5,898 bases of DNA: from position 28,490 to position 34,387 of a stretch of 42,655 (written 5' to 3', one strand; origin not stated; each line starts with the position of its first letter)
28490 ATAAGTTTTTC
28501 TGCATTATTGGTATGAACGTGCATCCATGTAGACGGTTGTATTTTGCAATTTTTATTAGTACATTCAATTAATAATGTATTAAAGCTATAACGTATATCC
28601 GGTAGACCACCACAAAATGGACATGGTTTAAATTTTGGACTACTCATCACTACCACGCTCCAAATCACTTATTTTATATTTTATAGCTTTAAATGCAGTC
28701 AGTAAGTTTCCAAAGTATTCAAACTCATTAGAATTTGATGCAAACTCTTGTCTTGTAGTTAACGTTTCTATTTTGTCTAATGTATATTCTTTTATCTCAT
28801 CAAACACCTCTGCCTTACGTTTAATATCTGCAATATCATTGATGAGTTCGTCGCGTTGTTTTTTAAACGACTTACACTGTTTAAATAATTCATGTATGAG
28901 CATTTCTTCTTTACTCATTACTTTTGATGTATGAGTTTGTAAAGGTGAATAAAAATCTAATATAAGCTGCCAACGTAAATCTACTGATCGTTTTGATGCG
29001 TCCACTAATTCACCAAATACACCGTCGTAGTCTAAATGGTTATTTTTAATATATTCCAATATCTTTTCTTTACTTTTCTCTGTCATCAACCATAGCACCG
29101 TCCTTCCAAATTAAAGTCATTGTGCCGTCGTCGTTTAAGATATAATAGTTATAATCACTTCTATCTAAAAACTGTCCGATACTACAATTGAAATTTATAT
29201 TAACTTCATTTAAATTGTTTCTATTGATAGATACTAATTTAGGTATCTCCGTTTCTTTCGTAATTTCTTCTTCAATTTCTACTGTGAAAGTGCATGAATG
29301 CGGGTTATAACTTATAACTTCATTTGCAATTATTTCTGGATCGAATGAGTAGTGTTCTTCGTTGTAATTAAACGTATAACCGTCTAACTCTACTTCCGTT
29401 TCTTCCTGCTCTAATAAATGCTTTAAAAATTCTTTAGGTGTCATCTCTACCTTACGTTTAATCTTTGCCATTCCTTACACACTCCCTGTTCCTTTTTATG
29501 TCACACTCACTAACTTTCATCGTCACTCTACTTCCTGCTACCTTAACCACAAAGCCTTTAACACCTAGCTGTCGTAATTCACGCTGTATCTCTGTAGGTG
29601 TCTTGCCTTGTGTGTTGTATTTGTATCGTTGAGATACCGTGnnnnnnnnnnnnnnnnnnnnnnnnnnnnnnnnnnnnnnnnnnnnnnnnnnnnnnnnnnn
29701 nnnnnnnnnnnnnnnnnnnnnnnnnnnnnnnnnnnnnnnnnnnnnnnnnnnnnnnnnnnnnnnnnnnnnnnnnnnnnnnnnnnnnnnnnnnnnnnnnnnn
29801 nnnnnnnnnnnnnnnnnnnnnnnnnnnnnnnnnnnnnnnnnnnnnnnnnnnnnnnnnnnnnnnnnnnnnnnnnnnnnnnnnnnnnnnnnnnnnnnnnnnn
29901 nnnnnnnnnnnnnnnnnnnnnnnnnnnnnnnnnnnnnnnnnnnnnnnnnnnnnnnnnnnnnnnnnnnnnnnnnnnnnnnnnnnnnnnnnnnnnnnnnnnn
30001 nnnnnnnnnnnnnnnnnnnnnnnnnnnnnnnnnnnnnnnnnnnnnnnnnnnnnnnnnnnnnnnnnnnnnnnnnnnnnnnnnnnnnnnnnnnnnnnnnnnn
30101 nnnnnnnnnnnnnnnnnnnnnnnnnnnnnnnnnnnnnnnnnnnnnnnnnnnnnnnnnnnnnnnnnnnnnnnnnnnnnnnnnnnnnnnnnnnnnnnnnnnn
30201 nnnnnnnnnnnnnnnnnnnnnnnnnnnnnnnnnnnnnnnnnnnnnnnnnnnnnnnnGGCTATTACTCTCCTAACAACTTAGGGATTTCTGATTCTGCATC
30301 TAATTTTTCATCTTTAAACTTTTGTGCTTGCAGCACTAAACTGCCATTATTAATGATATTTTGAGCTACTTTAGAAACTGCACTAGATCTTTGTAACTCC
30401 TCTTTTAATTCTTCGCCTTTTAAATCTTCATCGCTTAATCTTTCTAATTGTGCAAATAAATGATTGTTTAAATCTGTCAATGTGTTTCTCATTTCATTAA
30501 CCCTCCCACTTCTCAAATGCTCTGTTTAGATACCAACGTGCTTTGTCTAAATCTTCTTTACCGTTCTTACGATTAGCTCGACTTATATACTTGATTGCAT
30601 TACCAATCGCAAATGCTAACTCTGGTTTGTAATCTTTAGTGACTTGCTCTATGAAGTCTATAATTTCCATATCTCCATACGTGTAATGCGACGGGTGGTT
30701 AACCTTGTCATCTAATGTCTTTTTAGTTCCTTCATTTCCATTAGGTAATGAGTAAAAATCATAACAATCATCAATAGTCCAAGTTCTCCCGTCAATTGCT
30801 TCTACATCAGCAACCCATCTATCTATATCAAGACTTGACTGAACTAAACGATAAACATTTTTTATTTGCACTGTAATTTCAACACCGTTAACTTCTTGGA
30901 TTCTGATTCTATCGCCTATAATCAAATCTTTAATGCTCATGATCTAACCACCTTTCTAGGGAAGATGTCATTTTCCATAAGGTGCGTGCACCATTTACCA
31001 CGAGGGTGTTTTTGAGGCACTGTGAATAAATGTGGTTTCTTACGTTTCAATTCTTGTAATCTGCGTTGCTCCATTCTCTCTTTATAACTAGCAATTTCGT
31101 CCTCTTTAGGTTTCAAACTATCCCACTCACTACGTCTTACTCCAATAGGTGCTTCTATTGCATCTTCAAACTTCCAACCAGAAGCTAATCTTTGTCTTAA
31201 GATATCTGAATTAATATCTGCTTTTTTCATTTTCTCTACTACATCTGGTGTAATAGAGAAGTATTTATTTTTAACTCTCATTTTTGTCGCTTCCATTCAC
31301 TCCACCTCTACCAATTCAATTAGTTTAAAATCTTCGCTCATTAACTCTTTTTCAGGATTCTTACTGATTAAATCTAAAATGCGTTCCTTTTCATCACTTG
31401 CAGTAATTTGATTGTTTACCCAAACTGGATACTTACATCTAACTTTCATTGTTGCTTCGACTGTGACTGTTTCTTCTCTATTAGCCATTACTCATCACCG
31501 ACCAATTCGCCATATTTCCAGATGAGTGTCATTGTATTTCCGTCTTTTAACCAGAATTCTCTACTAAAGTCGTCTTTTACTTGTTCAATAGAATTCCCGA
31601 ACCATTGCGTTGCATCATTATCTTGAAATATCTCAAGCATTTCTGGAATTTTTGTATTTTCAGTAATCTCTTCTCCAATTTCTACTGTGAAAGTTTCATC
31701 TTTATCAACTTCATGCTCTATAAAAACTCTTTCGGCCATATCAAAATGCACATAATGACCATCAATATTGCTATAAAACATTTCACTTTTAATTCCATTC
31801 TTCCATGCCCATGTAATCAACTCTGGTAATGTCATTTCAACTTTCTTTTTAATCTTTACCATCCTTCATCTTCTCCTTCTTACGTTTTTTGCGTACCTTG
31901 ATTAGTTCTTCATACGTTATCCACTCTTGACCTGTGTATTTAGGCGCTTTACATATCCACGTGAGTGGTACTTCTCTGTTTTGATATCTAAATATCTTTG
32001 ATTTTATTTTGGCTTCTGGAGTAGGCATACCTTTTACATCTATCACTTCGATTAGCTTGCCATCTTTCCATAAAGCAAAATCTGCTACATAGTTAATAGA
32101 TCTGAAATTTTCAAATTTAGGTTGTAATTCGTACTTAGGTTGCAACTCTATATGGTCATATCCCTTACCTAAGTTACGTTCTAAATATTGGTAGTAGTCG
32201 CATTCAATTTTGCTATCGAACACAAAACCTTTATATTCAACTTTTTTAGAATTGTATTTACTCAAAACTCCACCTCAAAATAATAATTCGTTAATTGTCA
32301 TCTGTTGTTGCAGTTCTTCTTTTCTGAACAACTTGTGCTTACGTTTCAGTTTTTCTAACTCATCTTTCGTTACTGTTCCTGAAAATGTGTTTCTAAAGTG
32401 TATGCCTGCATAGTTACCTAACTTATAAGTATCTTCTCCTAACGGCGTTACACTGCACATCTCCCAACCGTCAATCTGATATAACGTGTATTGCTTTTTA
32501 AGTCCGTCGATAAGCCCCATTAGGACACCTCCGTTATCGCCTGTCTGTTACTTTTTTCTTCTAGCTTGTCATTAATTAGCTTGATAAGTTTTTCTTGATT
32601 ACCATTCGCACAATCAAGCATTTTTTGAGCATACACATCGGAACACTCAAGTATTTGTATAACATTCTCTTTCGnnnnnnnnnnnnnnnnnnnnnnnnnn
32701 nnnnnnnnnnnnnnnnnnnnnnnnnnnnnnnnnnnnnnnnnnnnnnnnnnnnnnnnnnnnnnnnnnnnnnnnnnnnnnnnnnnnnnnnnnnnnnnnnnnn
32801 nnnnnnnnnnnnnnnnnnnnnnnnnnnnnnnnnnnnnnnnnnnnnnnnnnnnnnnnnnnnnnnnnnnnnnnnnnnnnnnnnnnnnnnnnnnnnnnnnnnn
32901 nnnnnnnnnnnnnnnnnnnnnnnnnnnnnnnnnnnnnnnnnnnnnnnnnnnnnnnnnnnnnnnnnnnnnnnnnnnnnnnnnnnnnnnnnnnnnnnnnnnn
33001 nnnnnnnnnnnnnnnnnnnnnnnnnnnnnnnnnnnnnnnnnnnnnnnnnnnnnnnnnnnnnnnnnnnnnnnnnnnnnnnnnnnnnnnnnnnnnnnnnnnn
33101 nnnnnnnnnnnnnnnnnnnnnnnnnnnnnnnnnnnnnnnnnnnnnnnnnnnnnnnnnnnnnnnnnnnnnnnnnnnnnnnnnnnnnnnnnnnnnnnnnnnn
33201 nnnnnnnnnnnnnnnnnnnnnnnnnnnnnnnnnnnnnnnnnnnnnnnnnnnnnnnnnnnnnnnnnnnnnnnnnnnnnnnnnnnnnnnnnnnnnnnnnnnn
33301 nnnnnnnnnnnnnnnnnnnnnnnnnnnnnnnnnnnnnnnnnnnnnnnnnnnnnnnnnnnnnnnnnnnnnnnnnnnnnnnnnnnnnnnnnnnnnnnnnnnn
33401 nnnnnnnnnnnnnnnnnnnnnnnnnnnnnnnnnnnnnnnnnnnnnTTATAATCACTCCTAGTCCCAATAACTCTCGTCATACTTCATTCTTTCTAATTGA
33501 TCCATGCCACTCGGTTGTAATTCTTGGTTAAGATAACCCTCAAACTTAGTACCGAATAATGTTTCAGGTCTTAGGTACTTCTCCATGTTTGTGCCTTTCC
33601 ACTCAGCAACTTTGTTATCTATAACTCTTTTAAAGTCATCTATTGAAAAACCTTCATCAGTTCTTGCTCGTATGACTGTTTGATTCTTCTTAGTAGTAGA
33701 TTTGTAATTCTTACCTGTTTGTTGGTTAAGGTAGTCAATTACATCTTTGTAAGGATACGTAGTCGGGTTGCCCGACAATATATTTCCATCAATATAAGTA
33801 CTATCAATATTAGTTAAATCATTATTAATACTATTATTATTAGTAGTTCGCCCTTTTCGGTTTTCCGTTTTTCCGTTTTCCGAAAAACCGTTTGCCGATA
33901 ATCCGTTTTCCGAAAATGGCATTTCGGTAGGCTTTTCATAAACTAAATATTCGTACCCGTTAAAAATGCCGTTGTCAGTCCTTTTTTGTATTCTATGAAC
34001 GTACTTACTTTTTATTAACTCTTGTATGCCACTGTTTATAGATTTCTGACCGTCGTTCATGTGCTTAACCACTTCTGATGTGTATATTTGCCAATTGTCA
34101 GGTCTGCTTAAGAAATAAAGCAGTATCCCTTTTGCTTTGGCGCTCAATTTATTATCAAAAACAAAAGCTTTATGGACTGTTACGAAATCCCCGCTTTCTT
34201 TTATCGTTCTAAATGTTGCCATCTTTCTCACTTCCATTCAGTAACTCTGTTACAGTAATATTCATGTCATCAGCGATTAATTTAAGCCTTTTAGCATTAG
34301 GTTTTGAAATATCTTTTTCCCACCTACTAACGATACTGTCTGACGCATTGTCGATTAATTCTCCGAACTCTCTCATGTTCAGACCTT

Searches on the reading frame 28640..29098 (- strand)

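Call 30: search_protein_families(library=pfam, proteins=[window:28640-29098:-], max_evalue=0.01)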
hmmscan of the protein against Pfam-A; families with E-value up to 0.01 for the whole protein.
window:28640-29098:- (152 aa): 2 families
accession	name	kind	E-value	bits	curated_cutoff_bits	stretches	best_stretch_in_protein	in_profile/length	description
PF01814.28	Hemerythrin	-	0.0058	17.5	25.3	1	14-100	3-96/127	Hemerythrin HHE cation binding domain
PF17376.7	DUF5398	-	0.008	17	28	0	77-144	12-75/80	Family of unknown function (DUF5398)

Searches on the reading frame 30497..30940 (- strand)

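Call 60: search_protein_families(library=phrogs, proteins=[window:30497-30940:-], max_evalue=0.00001)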
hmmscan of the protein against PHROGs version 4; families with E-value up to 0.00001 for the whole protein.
window:30497-30940:- (147 aa): 18 families
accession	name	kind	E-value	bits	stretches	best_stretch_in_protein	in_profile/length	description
phrog_1689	-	other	2.1e-58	199.1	1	1-146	88-235/243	nucleotide kinase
phrog_236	-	other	3.2e-34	120.3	1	66-147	227-307/431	nucleotide kinase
phrog_4897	-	other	4.2e-23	83.4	1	57-146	101-181/186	kinase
phrog_18538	-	unknown function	1.4e-20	74.9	1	78-142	3-68/159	-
phrog_11324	-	other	9.9e-19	69.3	1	73-144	4-70/139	nucleotide kinase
phrog_4943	-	unknown function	4.5e-17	64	1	46-141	55-155/166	-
phrog_23238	-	unknown function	9.7e-15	55.8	1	71-146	119-194/196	-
phrog_4472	-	other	1.3e-13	51.7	1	70-145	4-77/100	nucleotide kinase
phrog_4824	-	unknown function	2.9e-12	47.7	1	80-142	6-60/128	-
phrog_5839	-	unknown function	3.6e-11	44.2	1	76-144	4-66/128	-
phrog_2387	-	other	1.3e-10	42.6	1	78-144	3-70/147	nucleotide kinase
phrog_26005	-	unknown function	3.2e-10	40.9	1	72-142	236-303/310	-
phrog_2781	-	unknown function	4.7e-10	41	1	70-146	167-245/253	-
phrog_2585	-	other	1.5e-09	39.5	1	70-140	88-162/175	nucleotide kinase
phrog_32366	-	unknown function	7.5e-09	36.7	1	74-142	3-66/170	-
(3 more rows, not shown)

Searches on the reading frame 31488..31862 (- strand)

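Call 60: search_protein_families(library=phrogs, proteins=[window:31488-31862:-], max_evalue=0.00001)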
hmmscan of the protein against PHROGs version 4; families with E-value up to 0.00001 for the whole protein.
window:31488-31862:- (124 aa): 4 families
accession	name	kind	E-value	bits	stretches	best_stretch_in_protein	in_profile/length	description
phrog_467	-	unknown function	7.5e-36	124.6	1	1-121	1-133/134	-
phrog_33778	-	head and packaging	1.7e-09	38.3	1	10-122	3-115/403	virion structural protein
phrog_16685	-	unknown function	2.8e-08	35.3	1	55-121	3-78/79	-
phrog_1241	-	unknown function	2.5e-07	31.7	1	3-60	2-64/68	-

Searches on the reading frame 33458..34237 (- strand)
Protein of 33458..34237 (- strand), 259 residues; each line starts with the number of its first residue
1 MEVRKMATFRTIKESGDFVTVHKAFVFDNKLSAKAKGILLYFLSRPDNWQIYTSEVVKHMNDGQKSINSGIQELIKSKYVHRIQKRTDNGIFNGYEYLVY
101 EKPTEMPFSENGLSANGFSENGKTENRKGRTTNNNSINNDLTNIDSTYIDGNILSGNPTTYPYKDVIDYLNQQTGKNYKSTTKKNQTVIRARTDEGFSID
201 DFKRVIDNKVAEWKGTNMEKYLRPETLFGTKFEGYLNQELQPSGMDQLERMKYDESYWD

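Call 60: search_protein_families(library=phrogs, proteins=[window:33458-34237:-], max_evalue=0.00001)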
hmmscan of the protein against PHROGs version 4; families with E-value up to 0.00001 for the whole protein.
window:33458-34237:- (259 aa): 14 families
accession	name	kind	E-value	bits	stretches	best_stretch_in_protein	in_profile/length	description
phrog_428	-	DNA, RNA and nucleotide metabolism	2.2e-81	275.4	1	2-259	75-329/455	replication initiation protein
phrog_1163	-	unknown function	1.6e-35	124.2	1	126-239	140-251/273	-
phrog_20981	-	unknown function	5.9e-20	73.1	1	162-243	176-258/293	-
phrog_4707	-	DNA, RNA and nucleotide metabolism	3.1e-19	70.7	1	6-104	5-102/409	replication initiation protein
phrog_11718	-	unknown function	1.4e-18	68.1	1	10-104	5-100/105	-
phrog_22793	-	unknown function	4e-16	60.1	1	162-237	58-134/177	-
phrog_37920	-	DNA, RNA and nucleotide metabolism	1.1e-14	55.3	1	10-160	4-151/245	HTH DNA binding protein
phrog_186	-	DNA, RNA and nucleotide metabolism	2.4e-13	51.5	1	4-179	8-186/308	DnaD-like helicase loader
phrog_1456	-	DNA, RNA and nucleotide metabolism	3e-12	47.2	1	12-111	7-97/365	DNA binding protein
phrog_1701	-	DNA, RNA and nucleotide metabolism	2.3e-11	45.1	1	152-243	210-303/323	DnaD-like helicase loader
phrog_27492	-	unknown function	2.7e-10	41.2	1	15-103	21-108/304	-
phrog_20827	-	unknown function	4.3e-08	34.1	1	165-238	87-161/252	-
phrog_22134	-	unknown function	7.8e-08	33.4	1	24-126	5-117/262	-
phrog_23842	-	unknown function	1.7e-07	31.8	1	25-112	32-119/317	-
